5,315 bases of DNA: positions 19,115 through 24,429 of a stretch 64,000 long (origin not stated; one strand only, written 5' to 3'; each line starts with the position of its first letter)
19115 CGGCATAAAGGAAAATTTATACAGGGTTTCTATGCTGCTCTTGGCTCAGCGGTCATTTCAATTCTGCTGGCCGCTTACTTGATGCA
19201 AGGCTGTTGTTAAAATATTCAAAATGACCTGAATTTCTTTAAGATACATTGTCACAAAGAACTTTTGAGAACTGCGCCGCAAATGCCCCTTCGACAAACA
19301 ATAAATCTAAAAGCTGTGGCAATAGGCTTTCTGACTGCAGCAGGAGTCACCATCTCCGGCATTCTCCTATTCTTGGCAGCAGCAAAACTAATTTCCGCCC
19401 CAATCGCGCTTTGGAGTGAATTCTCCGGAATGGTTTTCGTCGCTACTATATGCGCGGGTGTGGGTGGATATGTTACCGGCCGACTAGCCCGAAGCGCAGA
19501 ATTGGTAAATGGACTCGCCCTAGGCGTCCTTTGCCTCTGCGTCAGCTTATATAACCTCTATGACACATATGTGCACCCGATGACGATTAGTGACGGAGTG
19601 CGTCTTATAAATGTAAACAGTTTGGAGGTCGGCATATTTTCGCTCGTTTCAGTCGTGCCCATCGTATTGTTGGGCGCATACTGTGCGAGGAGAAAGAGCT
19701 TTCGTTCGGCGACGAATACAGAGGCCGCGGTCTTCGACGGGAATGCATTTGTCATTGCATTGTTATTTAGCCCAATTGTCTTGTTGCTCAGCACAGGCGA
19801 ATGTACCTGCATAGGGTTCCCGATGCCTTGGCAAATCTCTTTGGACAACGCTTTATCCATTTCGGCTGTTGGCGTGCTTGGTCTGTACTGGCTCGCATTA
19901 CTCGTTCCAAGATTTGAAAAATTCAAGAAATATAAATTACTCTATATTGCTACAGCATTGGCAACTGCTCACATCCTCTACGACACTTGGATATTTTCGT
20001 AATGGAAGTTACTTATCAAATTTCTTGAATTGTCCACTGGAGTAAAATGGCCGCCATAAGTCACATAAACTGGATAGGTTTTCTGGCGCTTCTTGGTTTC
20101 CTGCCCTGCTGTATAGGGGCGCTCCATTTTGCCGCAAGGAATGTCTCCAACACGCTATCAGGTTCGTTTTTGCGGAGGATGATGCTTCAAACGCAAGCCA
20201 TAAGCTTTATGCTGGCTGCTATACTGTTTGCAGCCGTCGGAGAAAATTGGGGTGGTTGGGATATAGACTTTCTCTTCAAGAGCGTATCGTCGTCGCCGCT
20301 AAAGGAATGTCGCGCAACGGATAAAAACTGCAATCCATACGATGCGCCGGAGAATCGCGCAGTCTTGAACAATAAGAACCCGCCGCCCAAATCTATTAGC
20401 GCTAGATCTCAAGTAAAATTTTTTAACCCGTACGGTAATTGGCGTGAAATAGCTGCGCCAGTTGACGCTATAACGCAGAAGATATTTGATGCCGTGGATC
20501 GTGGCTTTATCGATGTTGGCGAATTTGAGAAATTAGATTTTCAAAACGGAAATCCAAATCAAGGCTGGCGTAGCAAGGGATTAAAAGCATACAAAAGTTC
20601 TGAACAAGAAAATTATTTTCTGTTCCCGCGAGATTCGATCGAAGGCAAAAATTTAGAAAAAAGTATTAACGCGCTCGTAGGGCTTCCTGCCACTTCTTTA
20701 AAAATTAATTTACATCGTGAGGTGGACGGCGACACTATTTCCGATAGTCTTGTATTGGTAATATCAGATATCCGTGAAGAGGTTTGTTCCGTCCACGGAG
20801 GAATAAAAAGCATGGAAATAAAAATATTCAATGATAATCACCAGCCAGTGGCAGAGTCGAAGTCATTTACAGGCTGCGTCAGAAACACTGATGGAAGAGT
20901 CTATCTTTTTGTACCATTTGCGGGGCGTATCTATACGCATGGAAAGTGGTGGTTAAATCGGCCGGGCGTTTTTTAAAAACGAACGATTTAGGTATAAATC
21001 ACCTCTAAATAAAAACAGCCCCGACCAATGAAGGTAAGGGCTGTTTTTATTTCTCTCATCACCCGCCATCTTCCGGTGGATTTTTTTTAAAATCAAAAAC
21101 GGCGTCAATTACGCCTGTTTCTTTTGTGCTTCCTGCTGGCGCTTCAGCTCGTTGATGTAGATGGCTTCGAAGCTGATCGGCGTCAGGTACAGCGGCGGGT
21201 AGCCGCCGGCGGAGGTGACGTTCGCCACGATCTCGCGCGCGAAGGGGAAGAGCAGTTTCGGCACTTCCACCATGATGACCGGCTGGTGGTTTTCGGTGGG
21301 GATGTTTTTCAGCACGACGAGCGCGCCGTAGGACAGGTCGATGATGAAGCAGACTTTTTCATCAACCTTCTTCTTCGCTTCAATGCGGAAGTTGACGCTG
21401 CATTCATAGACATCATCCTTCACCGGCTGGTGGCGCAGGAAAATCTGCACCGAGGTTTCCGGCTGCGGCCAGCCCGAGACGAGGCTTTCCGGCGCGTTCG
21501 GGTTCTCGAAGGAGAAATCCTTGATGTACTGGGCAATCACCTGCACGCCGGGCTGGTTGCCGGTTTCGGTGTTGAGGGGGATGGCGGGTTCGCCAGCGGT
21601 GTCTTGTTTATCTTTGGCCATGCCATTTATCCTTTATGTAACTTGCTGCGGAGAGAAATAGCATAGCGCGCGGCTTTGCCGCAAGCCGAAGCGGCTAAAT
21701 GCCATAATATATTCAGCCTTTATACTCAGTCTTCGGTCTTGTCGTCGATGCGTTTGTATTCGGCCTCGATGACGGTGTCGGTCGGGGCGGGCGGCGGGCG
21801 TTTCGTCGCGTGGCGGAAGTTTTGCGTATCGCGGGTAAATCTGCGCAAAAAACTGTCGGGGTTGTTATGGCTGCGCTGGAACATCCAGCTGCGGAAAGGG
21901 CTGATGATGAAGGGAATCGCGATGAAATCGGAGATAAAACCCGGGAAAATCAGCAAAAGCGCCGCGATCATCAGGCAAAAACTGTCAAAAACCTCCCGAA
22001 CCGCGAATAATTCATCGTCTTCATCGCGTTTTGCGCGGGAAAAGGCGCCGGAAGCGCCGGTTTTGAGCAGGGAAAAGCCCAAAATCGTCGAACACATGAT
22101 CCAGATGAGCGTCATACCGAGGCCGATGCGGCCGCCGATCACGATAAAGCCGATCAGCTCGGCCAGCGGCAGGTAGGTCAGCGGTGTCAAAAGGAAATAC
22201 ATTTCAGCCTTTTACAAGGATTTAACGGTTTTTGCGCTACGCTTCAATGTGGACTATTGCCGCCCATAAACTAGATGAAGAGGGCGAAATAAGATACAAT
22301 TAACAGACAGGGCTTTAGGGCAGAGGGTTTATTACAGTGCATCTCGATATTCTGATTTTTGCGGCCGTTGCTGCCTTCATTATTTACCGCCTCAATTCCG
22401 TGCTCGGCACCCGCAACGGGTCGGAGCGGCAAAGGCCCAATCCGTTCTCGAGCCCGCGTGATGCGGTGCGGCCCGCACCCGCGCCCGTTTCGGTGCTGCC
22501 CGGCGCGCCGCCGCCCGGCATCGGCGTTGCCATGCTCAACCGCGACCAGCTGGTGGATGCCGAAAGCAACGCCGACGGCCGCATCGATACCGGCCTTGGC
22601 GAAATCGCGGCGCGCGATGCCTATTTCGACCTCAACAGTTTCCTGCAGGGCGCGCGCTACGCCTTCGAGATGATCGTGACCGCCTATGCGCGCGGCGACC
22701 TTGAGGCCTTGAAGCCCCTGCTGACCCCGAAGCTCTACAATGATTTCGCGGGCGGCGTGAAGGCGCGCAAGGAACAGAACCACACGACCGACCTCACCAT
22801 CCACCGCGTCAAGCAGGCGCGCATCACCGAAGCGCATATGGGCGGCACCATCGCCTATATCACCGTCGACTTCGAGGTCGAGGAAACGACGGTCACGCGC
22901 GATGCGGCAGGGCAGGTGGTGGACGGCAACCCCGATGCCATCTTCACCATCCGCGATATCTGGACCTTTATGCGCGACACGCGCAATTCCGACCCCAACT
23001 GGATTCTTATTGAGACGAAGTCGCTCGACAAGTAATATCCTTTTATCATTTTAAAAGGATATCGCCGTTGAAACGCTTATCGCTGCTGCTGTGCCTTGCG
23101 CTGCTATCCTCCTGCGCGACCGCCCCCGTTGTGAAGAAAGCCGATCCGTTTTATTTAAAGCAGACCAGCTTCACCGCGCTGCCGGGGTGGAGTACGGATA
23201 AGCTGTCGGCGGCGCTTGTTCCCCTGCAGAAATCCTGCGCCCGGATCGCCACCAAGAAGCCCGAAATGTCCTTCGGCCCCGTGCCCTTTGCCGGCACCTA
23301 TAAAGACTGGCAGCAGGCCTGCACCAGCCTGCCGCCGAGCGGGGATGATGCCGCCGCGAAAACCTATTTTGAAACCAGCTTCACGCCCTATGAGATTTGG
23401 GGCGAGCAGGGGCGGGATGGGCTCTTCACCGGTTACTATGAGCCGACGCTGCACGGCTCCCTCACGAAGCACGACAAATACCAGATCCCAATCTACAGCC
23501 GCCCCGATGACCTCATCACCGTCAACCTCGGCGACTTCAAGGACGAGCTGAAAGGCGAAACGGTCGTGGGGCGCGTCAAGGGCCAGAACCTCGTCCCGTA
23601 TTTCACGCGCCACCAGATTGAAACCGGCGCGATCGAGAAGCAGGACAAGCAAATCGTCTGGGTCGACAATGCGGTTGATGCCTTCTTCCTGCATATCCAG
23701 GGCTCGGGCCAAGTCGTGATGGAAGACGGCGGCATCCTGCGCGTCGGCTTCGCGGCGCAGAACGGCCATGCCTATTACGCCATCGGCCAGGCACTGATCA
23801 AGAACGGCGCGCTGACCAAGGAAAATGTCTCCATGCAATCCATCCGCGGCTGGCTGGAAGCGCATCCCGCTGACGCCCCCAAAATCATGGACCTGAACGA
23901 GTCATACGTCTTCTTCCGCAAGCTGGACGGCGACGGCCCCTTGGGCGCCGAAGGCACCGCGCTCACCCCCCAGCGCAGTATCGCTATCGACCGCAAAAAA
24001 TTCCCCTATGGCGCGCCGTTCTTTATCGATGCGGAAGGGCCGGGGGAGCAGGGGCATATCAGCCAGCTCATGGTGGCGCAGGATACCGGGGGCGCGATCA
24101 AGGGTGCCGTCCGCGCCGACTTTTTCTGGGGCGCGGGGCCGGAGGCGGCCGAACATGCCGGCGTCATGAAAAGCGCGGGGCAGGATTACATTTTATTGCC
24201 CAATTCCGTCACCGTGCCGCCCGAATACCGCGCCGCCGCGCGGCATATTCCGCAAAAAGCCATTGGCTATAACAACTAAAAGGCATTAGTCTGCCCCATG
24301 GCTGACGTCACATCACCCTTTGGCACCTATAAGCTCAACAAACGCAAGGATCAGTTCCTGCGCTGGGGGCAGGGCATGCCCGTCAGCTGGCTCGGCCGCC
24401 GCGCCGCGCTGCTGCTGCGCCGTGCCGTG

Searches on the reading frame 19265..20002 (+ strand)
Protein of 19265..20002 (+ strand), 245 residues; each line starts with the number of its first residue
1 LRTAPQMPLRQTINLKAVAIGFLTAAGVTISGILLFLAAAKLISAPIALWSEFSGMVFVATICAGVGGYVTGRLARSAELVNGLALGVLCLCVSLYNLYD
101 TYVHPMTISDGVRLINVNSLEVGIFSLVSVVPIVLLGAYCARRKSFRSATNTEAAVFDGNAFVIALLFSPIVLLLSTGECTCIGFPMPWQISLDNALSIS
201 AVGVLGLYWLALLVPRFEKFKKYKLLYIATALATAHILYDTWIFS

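Call 7: search_protein_families(library=pfam, proteins=[window:19265-20002:+], max_evalue=0.01)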
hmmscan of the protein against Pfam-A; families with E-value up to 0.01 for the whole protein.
window:19265-20002:+ (245 aa): 1 family
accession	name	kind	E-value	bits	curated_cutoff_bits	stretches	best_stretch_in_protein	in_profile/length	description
PF12670.12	DUF3792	-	0.0035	17.9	31.3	1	16-94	3-79/115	Protein of unknown function (DUF3792)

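Call 8: search_protein_families(library=phrogs, proteins=[window:19265-20002:+], max_evalue=0.01)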
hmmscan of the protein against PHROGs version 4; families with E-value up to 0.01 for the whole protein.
window:19265-20002:+ (245 aa): 0 families

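Call 40: search_protein_families(library=padloc, proteins=[window:19265-20002:+], max_evalue=0.1)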
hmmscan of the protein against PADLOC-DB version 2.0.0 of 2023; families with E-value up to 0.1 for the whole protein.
window:19265-20002:+ (245 aa): 0 families

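Call 41: search_protein_families(library=ncbifam, proteins=[window:19265-20002:+], max_evalue=0.1)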
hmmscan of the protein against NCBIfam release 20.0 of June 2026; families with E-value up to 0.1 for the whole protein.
window:19265-20002:+ (245 aa): 1 family
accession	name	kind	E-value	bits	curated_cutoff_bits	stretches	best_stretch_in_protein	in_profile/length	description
TIGR04086.1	TIGR04086_membr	hypoth_equivalog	0.0042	17.2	30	1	17-95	2-78/115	TIGR04086 family membrane protein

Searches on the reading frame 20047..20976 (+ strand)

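Call 7: search_protein_families(library=pfam, proteins=[window:20047-20976:+], max_evalue=0.01)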
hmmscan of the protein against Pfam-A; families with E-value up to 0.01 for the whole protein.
window:20047-20976:+ (309 aa): 0 families

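Call 8: search_protein_families(library=phrogs, proteins=[window:20047-20976:+], max_evalue=0.01)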
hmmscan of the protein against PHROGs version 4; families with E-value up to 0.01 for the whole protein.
window:20047-20976:+ (309 aa): 0 families

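Call 40: search_protein_families(library=padloc, proteins=[window:20047-20976:+], max_evalue=0.1)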
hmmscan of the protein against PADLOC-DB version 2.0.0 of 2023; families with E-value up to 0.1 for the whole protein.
window:20047-20976:+ (309 aa): 0 families

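Call 41: search_protein_families(library=ncbifam, proteins=[window:20047-20976:+], max_evalue=0.1)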
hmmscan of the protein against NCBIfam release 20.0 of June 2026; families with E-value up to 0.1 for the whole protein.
window:20047-20976:+ (309 aa): 1 family
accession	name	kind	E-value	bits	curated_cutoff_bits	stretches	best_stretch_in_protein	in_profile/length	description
NF053639.1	Mfer334_fam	equivalog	0.098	12.5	260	0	233-289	51-107/209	pseudomurein biosynthesis protein PmurB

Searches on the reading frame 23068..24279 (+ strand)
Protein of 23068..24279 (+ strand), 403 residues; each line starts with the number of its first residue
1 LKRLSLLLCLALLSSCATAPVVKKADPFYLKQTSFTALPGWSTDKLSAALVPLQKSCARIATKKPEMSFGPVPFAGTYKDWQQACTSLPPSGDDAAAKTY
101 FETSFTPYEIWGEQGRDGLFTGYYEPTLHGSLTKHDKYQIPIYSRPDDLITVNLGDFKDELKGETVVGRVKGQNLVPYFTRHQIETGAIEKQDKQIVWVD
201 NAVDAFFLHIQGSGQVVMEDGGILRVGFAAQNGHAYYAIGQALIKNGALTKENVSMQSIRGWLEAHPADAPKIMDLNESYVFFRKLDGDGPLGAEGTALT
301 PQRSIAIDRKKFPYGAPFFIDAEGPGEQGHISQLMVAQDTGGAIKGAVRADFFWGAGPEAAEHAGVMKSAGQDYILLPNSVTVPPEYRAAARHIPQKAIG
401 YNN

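Call 7: search_protein_families(library=pfam, proteins=[window:23068-24279:+], max_evalue=0.01)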
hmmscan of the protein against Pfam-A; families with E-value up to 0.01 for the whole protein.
window:23068-24279:+ (403 aa): 2 families
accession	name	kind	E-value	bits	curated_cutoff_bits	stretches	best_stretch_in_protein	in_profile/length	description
PF03562.22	MltA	-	2.6e-62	210.1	24.3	1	119-284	1-163/163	MltA specific insert domain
PF06725.17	3D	-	2.9e-20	72.7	23.8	1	303-376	1-71/72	3D domain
